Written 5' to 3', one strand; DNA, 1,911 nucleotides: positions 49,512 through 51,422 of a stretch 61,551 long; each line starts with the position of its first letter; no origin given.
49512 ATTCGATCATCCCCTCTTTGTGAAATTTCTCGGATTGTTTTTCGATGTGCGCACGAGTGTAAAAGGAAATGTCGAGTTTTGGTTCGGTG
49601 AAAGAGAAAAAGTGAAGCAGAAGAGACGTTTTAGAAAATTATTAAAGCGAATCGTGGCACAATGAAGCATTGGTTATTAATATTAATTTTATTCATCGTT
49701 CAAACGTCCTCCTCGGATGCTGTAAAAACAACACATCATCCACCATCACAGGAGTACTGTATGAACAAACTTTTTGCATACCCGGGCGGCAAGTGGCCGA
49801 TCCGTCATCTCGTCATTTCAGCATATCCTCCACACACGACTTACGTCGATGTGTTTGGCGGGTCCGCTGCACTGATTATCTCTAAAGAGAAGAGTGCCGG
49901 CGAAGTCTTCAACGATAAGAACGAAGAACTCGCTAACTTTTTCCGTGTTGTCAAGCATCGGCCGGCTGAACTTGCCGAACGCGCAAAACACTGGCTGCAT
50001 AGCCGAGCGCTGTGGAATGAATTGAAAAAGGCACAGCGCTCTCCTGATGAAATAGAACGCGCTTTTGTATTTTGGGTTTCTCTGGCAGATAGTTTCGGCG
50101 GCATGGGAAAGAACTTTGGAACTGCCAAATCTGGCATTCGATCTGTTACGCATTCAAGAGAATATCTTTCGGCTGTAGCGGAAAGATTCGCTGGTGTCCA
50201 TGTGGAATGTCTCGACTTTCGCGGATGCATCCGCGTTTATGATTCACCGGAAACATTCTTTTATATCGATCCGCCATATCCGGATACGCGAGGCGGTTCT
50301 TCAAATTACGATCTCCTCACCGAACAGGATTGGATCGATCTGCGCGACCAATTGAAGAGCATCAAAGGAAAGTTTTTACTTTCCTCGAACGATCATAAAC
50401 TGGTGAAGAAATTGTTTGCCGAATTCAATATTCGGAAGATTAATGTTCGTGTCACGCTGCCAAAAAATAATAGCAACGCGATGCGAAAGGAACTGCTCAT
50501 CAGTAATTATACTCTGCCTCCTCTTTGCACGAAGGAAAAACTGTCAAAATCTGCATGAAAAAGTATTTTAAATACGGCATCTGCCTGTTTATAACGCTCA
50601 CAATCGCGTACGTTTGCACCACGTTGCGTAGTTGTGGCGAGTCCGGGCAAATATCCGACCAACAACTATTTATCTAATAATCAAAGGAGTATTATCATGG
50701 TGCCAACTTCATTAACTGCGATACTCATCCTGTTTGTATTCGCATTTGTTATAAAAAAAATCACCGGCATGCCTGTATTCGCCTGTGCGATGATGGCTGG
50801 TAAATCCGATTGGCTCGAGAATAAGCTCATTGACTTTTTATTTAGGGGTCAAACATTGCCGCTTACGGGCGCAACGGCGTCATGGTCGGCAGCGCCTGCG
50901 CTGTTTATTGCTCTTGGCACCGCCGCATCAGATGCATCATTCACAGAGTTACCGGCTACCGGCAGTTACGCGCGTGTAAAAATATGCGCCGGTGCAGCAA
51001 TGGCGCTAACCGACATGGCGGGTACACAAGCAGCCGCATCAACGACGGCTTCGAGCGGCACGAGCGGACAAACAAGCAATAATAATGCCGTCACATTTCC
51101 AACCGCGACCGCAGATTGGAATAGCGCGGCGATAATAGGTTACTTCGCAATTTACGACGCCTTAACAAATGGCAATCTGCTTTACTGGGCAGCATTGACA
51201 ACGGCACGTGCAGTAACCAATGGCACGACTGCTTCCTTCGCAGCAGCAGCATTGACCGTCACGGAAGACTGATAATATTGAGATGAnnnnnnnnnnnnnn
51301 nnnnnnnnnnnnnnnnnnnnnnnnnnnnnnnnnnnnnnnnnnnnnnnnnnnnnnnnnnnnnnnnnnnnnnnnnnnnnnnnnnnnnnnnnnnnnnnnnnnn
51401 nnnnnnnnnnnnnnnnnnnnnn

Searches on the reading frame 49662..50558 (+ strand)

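Call 8: search_protein_families(library=pfam, proteins=[window:49662-50558:+], max_evalue=0.01)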
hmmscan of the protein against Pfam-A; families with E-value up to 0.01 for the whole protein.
window:49662-50558:+ (298 aa): 1 family
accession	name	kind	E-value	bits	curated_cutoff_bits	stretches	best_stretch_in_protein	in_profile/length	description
PF02086.21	MethyltransfD12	-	7.6e-19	68.9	22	1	40-265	1-252/253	D12 class N6 adenine-specific DNA methyltransferase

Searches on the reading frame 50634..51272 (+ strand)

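Call 43: search_protein_families(library=pfam, proteins=[window:50634-51272:+], max_evalue=1)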
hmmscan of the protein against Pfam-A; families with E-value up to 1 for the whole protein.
window:50634-51272:+ (212 aa): 1 family
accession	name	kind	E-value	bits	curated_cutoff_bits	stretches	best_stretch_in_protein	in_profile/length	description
PF23140.1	Gp80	-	1.6e-24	87.1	27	1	57-210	2-128/128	Podophage GP4 fiber I protein gp80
